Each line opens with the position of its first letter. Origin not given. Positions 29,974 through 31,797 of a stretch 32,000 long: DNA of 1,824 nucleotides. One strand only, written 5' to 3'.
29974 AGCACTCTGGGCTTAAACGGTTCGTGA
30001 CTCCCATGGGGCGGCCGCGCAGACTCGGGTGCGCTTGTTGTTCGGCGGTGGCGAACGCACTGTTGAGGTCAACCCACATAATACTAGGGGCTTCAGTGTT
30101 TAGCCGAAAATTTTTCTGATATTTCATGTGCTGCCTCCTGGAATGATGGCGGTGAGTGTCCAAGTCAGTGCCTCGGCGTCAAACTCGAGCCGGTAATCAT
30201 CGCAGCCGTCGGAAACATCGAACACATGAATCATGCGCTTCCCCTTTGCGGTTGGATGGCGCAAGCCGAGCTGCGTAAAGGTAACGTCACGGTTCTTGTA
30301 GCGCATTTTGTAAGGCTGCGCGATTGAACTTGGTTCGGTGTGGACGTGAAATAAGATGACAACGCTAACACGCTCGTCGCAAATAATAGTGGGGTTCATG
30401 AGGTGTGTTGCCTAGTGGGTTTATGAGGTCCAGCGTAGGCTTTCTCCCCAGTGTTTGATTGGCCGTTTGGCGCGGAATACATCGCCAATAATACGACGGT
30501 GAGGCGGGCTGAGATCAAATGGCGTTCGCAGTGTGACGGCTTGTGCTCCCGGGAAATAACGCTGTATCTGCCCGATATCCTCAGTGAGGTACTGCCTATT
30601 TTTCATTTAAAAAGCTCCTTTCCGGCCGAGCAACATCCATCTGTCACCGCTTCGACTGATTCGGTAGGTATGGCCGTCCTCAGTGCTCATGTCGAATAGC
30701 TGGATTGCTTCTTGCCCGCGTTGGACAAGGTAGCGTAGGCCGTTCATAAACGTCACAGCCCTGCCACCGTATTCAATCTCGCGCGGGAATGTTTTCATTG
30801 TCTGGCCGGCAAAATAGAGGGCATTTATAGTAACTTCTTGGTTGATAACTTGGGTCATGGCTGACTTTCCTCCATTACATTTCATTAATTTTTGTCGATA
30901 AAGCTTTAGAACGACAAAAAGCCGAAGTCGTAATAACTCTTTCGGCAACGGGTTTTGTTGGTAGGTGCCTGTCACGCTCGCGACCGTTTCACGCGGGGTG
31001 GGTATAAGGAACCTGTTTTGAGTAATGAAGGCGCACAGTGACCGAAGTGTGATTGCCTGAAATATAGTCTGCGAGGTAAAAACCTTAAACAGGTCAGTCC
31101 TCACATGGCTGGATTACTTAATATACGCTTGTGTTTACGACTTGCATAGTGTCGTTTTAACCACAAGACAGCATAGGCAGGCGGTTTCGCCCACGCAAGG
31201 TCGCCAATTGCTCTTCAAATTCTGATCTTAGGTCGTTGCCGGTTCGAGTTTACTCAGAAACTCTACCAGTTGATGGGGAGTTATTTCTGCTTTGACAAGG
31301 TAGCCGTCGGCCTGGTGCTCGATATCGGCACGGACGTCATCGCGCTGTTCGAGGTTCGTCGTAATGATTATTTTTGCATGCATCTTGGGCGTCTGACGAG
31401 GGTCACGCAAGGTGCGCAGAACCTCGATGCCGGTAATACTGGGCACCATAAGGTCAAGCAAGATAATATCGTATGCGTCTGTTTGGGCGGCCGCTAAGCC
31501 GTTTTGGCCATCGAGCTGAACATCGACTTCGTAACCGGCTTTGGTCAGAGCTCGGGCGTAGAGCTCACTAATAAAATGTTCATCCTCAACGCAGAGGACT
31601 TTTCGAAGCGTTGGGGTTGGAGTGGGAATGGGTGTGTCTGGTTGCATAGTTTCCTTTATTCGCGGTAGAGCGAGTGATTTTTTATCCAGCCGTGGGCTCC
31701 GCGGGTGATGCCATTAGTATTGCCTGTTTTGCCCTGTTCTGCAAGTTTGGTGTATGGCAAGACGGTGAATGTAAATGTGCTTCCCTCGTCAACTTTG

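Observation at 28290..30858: Five-gene translationally coupled cassette: three small unknown ORFs, a Y-family polymerase and a dedicated DEDDh exonuclease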

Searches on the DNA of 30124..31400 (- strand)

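Call 34: search_rna_families(source=window, start=30300, end=31400, threshold=evalue, max_evalue=10, show_alignments=2)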
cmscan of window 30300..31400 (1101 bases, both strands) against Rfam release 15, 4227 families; matches with E-value up to 10: 1.
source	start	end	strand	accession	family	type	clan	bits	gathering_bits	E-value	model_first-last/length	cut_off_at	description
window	31220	31299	-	RF00441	snoZ242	Gene; snRNA; snoRNA; CD-box;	-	11.3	90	6.4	74-189/198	no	Small nucleolar RNA Z242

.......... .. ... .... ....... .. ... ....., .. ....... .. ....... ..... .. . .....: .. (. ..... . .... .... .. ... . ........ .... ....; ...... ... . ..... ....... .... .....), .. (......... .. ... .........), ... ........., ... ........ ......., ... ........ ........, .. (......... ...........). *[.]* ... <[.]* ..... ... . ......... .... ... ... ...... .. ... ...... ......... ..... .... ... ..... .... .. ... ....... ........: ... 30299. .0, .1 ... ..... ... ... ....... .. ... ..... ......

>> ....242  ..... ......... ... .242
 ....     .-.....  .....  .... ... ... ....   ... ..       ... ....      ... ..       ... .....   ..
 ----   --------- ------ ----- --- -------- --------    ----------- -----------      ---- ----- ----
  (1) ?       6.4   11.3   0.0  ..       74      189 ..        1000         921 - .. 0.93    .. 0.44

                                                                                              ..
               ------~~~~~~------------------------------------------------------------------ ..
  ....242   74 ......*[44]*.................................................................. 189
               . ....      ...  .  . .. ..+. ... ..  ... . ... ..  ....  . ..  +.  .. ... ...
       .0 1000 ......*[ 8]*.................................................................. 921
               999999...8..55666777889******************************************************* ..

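Call 100: search_rna_families(sources=[L045, L007, L083, L080, L018], threshold=evalue, max_evalue=1)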
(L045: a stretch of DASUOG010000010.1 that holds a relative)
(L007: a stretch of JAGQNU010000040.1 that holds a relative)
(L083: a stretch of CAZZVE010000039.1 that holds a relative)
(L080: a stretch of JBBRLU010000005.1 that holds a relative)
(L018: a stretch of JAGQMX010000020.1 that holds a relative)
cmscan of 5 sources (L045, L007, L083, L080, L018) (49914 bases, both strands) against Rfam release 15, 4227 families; matches with E-value up to 1: 5.
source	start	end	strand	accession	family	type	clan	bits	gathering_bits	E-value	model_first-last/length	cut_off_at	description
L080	60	133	+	RF00005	tRNA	Gene; tRNA;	CL00001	72.2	29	6.2e-14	1-71/71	no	tRNA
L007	4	75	-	RF00005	tRNA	Gene; tRNA;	CL00001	62.5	29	2.9e-11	1-71/71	no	tRNA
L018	1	82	-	RF00005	tRNA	Gene; tRNA;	CL00001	43.2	29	5.9e-06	1-66/71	3'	tRNA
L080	60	134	-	RF04354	Plastid-ycf2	Cis-reg;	-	26.3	65.7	0.29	1-75/75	no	Plastid-ycf2 5UTR RNA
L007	5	75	-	RF01684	mascRNA-menRNA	Gene;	-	25.1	42.5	0.73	1-56/56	no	MALAT1-associated small cytoplasmic RNA/MEN beta RNA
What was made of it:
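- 30940..31022 (-): Leader RNA motif. P1 pairs AGGT.TCCTT (31014-31006) with ACAGG.CACCT (30972-30963). P2 is the hairpin CGCG/CGCG (30995-30979). A pseudoknot pairs the loop AAACGG (30989-30984) with CCCGTT (30952-30947). No Rfam match (calls 34, 100).
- Closest known: Small H-type pseudoknot riboswitches. Different: No sequence or structure match to any of 4227 Rfam families (calls 34, 100).
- Tried and rejected: Rfam scans of the leader, in the window and in 5 canonical loci, gave no family (calls 34, 100).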

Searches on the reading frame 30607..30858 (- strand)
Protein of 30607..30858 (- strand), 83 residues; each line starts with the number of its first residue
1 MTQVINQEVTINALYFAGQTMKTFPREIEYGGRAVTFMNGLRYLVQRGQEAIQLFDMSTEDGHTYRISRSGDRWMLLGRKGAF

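Call 3: search_protein_families(library=pfam, proteins=[window:30607-30858:-], max_evalue=1)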
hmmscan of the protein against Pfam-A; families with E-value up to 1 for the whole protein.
window:30607-30858:- (83 aa): 1 family
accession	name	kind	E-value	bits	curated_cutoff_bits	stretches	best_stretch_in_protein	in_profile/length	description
PF05930.18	Phage_AlpA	-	0.12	12.7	21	1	23-38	28-43/51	Prophage CP4-57 regulatory protein (AlpA)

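Call 6: search_protein_families(library=ncbifam, proteins=[window:30607-30858:-], max_evalue=1)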
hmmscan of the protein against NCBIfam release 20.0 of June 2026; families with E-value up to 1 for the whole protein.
window:30607-30858:- (83 aa): 0 families

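Call 7: search_protein_families(library=phrogs, proteins=[window:30607-30858:-], max_evalue=1)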
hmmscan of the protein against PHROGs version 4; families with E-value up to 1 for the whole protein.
window:30607-30858:- (83 aa): 0 families

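Call 25: find_homologous_proteins(query=window:30607-30858:-, max_evalue=0.01)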
Query window:30607-30858:- (83 aa): 106 proteins with E <= 0.01 among 106 candidates.
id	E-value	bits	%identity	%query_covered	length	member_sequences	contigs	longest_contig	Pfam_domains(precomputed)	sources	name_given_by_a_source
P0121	8.9e-37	142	76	100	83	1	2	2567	-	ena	-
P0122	9.9e-37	142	78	99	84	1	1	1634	-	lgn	-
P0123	4.3e-36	140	78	100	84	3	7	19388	-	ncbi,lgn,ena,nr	ncbi:hypothetical protein KBD11_01130 [Candidatus Saccharibacteria bacterium]|nr:hypothetical protei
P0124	1.1e-34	135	72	100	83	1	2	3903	-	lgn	-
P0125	3.2e-34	134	73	100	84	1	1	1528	-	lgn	-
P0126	1.2e-33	132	75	100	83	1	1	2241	-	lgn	-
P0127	1.2e-33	132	73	100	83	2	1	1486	-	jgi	jgi:hypothetical protein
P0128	1.6e-33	132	75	100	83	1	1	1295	-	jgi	-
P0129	2.1e-33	131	72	100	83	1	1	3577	-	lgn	-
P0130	5.7e-33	130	73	99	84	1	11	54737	-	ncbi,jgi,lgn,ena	jgi:hypothetical protein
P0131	8.4e-33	129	73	100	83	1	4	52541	-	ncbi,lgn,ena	-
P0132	8.5e-33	129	73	100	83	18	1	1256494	-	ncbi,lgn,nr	ncbi:hypothetical protein IPP75_02285 [Candidatus Saccharibacteria bacterium]|nr:MAG: hypothetical p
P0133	1.2e-32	129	72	100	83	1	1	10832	-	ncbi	-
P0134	1.8e-32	128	74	98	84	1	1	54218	-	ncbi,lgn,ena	-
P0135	2.5e-32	128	72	100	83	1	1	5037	-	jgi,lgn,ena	-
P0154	4.5e-31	124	67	100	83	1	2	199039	-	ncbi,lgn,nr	ncbi:MAG TPA: hypothetical protein VLF69_06490 [Candidatus Saccharimonadales bacterium]|nr:hypotheti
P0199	1.9e-28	115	65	99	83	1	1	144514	-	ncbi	-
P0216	3.5e-26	108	61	100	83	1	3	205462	-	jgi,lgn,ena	-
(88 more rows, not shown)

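Call 26: find_encoding_contigs(protein=P0216, flank=5000, max_places=1)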
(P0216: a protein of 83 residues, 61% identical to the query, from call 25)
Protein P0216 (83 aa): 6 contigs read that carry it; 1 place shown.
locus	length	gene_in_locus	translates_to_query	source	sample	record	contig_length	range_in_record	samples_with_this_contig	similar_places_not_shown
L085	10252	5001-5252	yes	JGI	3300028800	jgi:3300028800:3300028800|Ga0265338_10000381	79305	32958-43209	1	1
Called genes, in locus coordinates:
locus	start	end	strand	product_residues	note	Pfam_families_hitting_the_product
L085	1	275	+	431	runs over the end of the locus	PF11258:DUF3048, PF17479:DUF3048_C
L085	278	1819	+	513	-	PF00512:HisKA, PF02518:HATPase_c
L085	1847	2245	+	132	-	PF00072:Response_reg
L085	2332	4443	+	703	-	PF03176:MMPL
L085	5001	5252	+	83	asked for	-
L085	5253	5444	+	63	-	-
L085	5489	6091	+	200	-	PF05711:TylF, PF13578:Methyltransf_24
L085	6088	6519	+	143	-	PF02590:SPOUT_MTase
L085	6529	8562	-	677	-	PF14200:RicinB_lectin_2 (faint), PF00652:Ricin_B_lectin, PF17957:Big_7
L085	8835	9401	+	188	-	PF00929:RNase_T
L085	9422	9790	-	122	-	PF02537:CRCB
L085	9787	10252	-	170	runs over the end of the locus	PF02537:CRCB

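Call 27: find_encoding_contigs(protein=P0154, flank=5000, max_places=1)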
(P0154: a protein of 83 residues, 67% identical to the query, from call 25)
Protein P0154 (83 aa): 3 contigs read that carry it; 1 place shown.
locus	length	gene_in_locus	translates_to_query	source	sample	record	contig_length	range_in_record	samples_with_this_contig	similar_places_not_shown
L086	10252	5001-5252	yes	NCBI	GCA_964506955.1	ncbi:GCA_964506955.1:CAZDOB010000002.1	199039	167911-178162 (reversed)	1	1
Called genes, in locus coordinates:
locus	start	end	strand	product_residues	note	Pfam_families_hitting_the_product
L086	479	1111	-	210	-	PF08007:JmjC_2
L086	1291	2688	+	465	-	PF11258:DUF3048, PF17479:DUF3048_C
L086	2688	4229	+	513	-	PF00989:PAS (weak), PF00512:HisKA, PF02518:HATPase_c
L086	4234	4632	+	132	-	PF00072:Response_reg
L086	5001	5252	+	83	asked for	-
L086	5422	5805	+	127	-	PF00717:Peptidase_S24 (weak)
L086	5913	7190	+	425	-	PF00817:IMS, PF11799:IMS_C, PF13438:DUF4113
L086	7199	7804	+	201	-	PF05711:TylF, PF13578:Methyltransf_24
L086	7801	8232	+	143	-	PF02590:SPOUT_MTase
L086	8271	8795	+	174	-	PF04542:Sigma70_r2, PF08281:Sigma70_r4_2, PF04545:Sigma70_r4 (weak)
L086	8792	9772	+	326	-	-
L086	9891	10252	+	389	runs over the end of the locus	-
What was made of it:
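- On UmuD / Peptidase S24: A genuine S24 protein exists in relatives at the same site (L086, call 27) and is a different gene.
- Closest known: UmuD'2C. Same: A true UmuD-UmuC cassette occupies the same chromosomal slot in relatives (L086, call 27).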

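Call 28: find_encoding_contigs(protein=P0199, flank=5000, max_places=1)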
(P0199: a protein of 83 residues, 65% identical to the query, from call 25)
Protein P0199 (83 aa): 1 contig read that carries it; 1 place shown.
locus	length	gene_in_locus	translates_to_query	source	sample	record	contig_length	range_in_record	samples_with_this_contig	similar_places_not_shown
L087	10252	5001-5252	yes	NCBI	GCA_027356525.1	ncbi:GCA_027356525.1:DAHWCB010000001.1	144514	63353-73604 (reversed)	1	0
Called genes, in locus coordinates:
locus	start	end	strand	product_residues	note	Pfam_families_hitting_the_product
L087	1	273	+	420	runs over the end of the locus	PF11258:DUF3048, PF17479:DUF3048_C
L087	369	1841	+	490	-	PF00989:PAS (weak), PF00512:HisKA, PF02518:HATPase_c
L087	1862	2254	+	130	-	PF00072:Response_reg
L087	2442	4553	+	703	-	PF03176:MMPL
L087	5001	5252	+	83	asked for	-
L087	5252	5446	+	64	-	-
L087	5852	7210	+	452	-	PF00817:IMS, PF11799:IMS_C, PF13438:DUF4113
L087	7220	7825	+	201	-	PF05711:TylF, PF13578:Methyltransf_24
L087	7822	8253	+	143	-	PF02590:SPOUT_MTase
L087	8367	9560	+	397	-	-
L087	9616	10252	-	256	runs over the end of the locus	PF00459:Inositol_P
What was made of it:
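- P83-P61 occur with UmuD-UmuC or with no polymerase (calls 26-28).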

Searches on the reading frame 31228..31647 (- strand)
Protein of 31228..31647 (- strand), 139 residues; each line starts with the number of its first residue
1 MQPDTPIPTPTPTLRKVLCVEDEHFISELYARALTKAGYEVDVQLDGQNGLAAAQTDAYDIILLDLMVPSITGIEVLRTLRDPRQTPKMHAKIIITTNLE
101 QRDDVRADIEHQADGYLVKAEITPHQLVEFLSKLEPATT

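Call 3: search_protein_families(library=pfam, proteins=[window:31228-31647:-], max_evalue=1)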
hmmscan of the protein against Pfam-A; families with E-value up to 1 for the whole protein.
window:31228-31647:- (139 aa): 2 families
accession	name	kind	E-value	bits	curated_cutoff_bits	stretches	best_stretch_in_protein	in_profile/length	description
PF00072.30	Response_reg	-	1.1e-19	71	30.2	1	17-129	1-108/111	Response regulator receiver domain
PF23198.2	PDE8A_N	-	0.014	15.7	29.6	1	11-94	7-89/147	PDE8A-like, N-terminal domain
